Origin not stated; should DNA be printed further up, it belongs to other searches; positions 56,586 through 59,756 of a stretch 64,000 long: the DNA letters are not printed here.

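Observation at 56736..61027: Two-gene module: membrane GHKL (Hsp90/MORC-like) ATPase fused to a transglutaminase-like core, coupled to a degenerate GHKL paralogue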

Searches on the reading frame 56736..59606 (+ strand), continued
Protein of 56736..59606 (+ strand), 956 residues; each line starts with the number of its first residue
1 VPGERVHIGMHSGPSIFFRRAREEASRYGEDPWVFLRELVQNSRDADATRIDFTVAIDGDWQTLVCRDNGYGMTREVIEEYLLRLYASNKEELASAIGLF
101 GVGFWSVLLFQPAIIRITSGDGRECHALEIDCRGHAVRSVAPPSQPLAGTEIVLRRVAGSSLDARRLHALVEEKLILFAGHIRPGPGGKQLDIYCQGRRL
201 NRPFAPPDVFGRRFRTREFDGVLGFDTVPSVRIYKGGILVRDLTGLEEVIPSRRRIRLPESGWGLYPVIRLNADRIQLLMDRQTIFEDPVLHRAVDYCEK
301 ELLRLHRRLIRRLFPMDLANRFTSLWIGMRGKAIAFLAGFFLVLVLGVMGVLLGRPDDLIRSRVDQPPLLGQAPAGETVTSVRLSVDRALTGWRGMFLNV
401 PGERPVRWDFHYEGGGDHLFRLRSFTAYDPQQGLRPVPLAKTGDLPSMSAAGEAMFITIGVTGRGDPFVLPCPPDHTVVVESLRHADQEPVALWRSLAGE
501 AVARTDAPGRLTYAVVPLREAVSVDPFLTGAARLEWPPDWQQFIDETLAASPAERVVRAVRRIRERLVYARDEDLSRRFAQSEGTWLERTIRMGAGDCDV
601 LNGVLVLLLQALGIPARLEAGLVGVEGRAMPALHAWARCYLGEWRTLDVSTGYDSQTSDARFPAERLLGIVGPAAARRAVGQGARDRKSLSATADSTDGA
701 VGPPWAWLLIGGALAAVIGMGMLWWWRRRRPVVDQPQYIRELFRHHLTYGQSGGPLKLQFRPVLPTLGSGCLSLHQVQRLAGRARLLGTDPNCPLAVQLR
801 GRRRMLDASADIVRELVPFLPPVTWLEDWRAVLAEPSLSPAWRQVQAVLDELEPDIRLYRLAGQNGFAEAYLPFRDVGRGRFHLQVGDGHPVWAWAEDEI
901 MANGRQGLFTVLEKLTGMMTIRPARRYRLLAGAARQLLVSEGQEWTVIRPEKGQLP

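Call 19: search_protein_families(library=pfam, proteins=[L007:10801-12330:+, L005:10952-12625:+, L008:10708-12126:+, L003:10841-12268:+, L001:10750-11892:+], max_evalue=1)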
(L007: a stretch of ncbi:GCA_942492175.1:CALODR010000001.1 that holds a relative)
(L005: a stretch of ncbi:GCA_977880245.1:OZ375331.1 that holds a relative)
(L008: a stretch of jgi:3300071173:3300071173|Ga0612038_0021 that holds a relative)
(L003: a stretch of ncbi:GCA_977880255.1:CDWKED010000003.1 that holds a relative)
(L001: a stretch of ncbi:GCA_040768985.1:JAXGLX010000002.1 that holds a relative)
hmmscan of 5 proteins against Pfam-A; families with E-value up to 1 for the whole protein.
L007:10801-12330:+ (509 aa): 2 families
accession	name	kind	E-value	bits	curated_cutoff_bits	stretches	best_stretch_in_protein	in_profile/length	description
PF13589.12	HATPase_c_3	-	1.8e-05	25.3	25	1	35-125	8-100/137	Histidine kinase-, DNA gyrase B-, and HSP90-like ATPase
PF02518.31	HATPase_c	-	0.00043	21.1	26.4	1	36-80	12-61/111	Histidine kinase-, DNA gyrase B-, and HSP90-like ATPase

L005:10952-12625:+ (557 aa): 1 family
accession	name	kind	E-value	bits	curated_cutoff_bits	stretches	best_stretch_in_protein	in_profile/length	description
PF19901.4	DUF6374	-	0.035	14.1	25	1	311-334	1-24/59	Family of unknown function (DUF6374)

L008:10708-12126:+ (472 aa): 0 families

L003:10841-12268:+ (475 aa): 0 families

L001:10750-11892:+ (380 aa): 0 families

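Call 20: search_protein_families(library=padloc, proteins=[window:56736-59606:+, L007:10801-12330:+], max_evalue=0.1)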
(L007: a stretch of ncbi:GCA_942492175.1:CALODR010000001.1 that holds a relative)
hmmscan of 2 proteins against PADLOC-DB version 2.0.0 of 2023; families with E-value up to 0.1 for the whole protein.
window:56736-59606:+ (956 aa): 7 families
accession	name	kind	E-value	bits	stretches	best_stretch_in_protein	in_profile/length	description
PDLC03968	TmtA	-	7.4e-10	35.1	1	17-107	60-147/1486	-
PDLC03964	TmtA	-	3.2e-05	20.2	1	38-108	52-122/1538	-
PDLC03972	TmtA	-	0.00069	15.7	1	35-107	44-116/1302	-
PDLC03966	TmtA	-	0.0011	14.8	1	35-108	46-127/1655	-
PDLC03485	REase_II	-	0.0068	12.9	1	35-97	29-87/611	Type II restriction enzyme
PDLC03965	TmtA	-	0.01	11.8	1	36-107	35-103/1370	-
PDLC03969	TmtA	-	0.062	8.8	0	35-56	32-53/1563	-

L007:10801-12330:+ (509 aa): 0 families

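Call 41: predict_structure(alignment_id=A2)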
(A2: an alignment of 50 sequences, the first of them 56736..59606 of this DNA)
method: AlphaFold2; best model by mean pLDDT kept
length: 956 residues; sequences in the alignment: 50
mean_pLDDT: 83.6   pTM: 0.61
mean pLDDT of the five models: 83.6, 83.3, 82.1, 80.9, 80.6
residues with pLDDT >= 90: 569; 70-90: 208; 50-70: 88; < 50: 91
segments of 3 or more residues with pLDDT < 50: 1-11, 355-378, 672-703, 943-956
pLDDT, mean of each block of 10 residues (from residue 1): 42 79 88 95 94 95 97 87 67 52 85 96 92 94 88 91 89 98 91 98 95 96 95 95 91 75 82 83 68 94 91 88 90 86 88 55 38 43 90 81 82 91 94 93 85 90 95 94 91 94 96 90 68 86 97 95 95 89 95 95 97 95 94 94 92 64 64 41 35 33 56 70 51 66 77 78 91 94 92 92 92 91 93 82 94 93 92 91 94 96 95 94 91 84 49 42
secondary structure, 60 per line:
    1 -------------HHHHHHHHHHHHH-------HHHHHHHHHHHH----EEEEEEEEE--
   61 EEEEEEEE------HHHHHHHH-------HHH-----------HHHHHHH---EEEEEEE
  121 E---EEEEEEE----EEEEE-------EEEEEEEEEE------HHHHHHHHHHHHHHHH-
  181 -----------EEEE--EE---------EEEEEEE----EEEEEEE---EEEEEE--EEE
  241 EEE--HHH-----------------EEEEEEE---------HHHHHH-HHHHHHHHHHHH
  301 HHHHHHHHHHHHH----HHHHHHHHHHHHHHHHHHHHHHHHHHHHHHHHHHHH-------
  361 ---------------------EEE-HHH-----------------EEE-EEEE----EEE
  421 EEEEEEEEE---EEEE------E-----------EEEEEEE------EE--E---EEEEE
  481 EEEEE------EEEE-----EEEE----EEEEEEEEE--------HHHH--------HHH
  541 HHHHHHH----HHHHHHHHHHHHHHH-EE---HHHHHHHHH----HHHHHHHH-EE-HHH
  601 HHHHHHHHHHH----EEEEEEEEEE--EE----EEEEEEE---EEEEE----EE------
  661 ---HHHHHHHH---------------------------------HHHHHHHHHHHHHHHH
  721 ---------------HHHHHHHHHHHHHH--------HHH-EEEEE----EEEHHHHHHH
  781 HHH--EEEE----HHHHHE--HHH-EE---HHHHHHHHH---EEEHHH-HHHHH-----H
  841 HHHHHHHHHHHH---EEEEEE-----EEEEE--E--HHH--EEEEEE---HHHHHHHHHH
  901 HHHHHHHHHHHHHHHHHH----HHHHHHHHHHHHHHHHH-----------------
elements in order (helices of 4 or more, strands of 3 or more residues): H14-26 H34-45 E50-58 E61-68 H75-82 H104-110 E114-121 E125-131 E136-140 E148-157 H164-179 E192-195 E209-215 E220-226 E230-235 E238-243 E266-272 H282-287 H289-313 H318-353 E382-384 E406-408 E410-413 E418-429 E433-436 E455-461 E476-485 E492-495 E501-504 E509-517 H526-529 H538-547 H552-566 H573-581 H586-593 H598-611 E616-625 E634-640 E644-648 H664-671 H705-720 H736-749 E762-766 E771-773 H774-783 E786-789 H794-798 H811-819 E823-825 H830-834 H840-852 E856-861 E867-871 E882-887 H891-918 H923-939
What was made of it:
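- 56763..59606 (+): ORF1: membrane Hsp90-like ATPase fused to a periplasmic TgpA-like transglutaminase. It is 947 aa from the ATG at 56763. The longest ORF, from the GTG at 56736, is 956 aa, and residue numbers in this report use that 956-aa frame. AF2 model, mean pLDDT 83.6 (call 41).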

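Call 45: search_solved_structures(query=A2, max_evalue=0.01)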
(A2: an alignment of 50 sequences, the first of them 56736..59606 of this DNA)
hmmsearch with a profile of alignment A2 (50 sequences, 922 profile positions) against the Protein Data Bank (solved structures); distinct sequences matched with E-value up to 0.01: 166 (the best 60 are shown).
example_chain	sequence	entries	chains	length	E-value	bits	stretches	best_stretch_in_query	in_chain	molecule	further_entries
6g49_A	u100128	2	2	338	1.2e-10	43.6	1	494-650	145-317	Protein-glutamine gamma-glutamyltransferase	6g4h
2ior_A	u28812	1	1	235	3.2e-10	42.2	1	31-177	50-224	Chaperone protein htpG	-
1y4s_A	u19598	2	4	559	4.9e-09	38.2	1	31-180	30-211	Chaperone protein htpG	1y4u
3h80_A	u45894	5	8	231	6.1e-09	37.9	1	46-167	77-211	Heat shock protein 83-1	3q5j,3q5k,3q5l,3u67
2iop_A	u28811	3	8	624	9.2e-09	37.3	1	31-180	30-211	Chaperone protein htpG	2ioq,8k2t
2esa_A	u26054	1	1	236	2.5e-08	35.9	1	31-177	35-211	Endoplasmin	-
5in9_A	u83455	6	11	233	5.3e-08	34.8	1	31-177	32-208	Endoplasmin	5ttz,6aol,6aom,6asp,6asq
1tbw_A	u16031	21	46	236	5.6e-08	34.8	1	31-177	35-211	Endoplasmin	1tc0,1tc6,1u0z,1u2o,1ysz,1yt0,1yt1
1qy8_A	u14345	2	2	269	7.4e-08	34.3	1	31-177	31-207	Endoplasmin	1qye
1yt2_A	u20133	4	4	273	7.8e-08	34.3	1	31-177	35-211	Endoplasmin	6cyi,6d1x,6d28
7c04_A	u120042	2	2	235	1.4e-07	33.5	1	31-178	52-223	Heat shock protein 75 kDa, mitochondrial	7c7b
5f3k_A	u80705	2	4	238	1.4e-07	33.4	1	31-178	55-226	Heat shock protein 75 kDa, mitochondrial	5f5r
7ull_A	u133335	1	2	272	1.5e-07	33.4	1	31-177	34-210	Endoplasmin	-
4nh9_A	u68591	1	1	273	1.5e-07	33.4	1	31-177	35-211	Endoplasmin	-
5ofa_B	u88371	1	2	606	5.6e-07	31.4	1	35-77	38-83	MORC family CW-type zinc finger protein 2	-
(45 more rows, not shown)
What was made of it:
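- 56775..57275 (+): ORF1 N-terminal GHKL (Bergerat-fold) ATPase domain, residues ~14-180. Intact N-box E38/N42/D45, G1 D68-G70-G72, K90, G2 G98-G101-G103. PDB profile hits to HtpG/GRP94/TRAP1 N-terminal domains (call 45).
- On TgpA-type membrane transglutaminases: Profile E 1e-10 (call 45).
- Closest known: MORC / paraMORC GHKL ATPases. Same: N-box region profile hits (E 6e-7, call 45).
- Closest known: MORC / paraMORC GHKL ATPases. Different: Sequence similarity is limited to ~45 residues around motifs I-II (call 45).
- PDB profile hits (call 45).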

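Call 46: fold_search(model_id=the predicted structure, library=pdb)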
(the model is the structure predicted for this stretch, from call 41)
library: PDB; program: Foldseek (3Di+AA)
matches with E <= 10: 1122; with E <= 0.001: 630
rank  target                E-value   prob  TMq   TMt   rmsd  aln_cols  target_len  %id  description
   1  6d14_A                9.0e-14  1.00  0.22  0.34  15.7       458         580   17  Zebrafish TRAP1 bound to AMPPNP and calcium in the asymmetric closed state (released 2018-04-25)
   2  7exp_A                3.1e-13  1.00  0.22  0.34  11.3       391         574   18  Crystal structure of zebrafish TRAP1 with AMPPNP and MitoQ (released 2022-01-05)
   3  5tth_A                8.1e-13  1.00  0.22  0.30  11.3       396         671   18  Heterodimeric SpyCatcher/SpyTag-fused zebrafish TRAP1 in ATP/ADP-hybrid state (released 2017-08-23)
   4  5hph_B                9.0e-13  1.00  0.22  0.41   8.8       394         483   16  Structure of TRAP1 fragment (released 2016-08-10)
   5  5tvw_A                9.5e-13  1.00  0.21  0.33  11.5       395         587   18  Crystal structure of mitochondrial Hsp90 (TRAP1) with ATP in absence of Mg, hemi-hydrolyzed (released 2018-03-14)
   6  4ipe_A                1.0e-12  1.00  0.22  0.34  11.4       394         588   18  Crystal structure of mitochondrial Hsp90 (TRAP1) with AMPPNP (released 2014-01-22)
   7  5tvu_A                1.1e-12  1.00  0.22  0.34   6.6       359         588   19  Crystal structure of mitochondrial Hsp90 (TRAP1) with ATP in absence of Mg (released 2018-03-14)
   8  7kcl_B                1.1e-12  1.00  0.23  0.35   5.7       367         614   18  Full-length human mitochondrial Hsp90 (TRAP1) in complex with SdhB in the presence of AMP-PNP (released 2021-10-13)
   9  4j0b_A                1.2e-12  1.00  0.22  0.33  11.3       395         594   18  Structure of mitochondrial Hsp90 (TRAP1) with ADP-BeF3 (released 2014-01-22)
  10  4iyn_A                1.2e-12  1.00  0.22  0.33   9.7       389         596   19  Structure of mitochondrial Hsp90 (TRAP1) with ADP-ALF4- (released 2014-01-22)
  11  6xg6_B                1.3e-12  1.00  0.22  0.33   6.3       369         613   18  Full-length human mitochondrial Hsp90 (TRAP1) with ADP-BeF3 (released 2020-09-30)
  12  8eob_A                1.4e-12  1.00  0.23  0.34   5.6       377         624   18  Cryo-EM structure of human HSP90B in the closed state (released 2023-01-25)
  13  5tvw_B                1.5e-12  1.00  0.23  0.35   5.8       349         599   20  Crystal structure of mitochondrial Hsp90 (TRAP1) with ATP in absence of Mg, hemi-hydrolyzed (released 2018-03-14)
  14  5tth_B                2.0e-12  1.00  0.23  0.33   9.0       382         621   18  Heterodimeric SpyCatcher/SpyTag-fused zebrafish TRAP1 in ATP/ADP-hybrid state (released 2017-08-23)
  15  6d14_B                2.6e-12  1.00  0.23  0.35   5.5       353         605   19  Zebrafish TRAP1 bound to AMPPNP and calcium in the asymmetric closed state (released 2018-04-25)
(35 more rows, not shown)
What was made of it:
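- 57276..57728 (+): ORF1 middle (transducer-like) domain, residues ~181-331. It holds the invariant R282 (57579-57581) in the motif LMDRQ.v.ED. R282 is the candidate equivalent of the Hsp90 catalytic-loop arginine. Foldseek alignments to TRAP1/Hsp90/GRP94 span 350-458 columns (call 46).
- On Hsp90 / HtpG family: HtpG, GRP94, TRAP1 and Hsp90 are the top ATPase hits in the PDB sequence search (call 45) and fill the whole Foldseek top 50 (call 46).
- All top 50 Foldseek hits are Hsp90 family, 350-458 columns (call 46).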
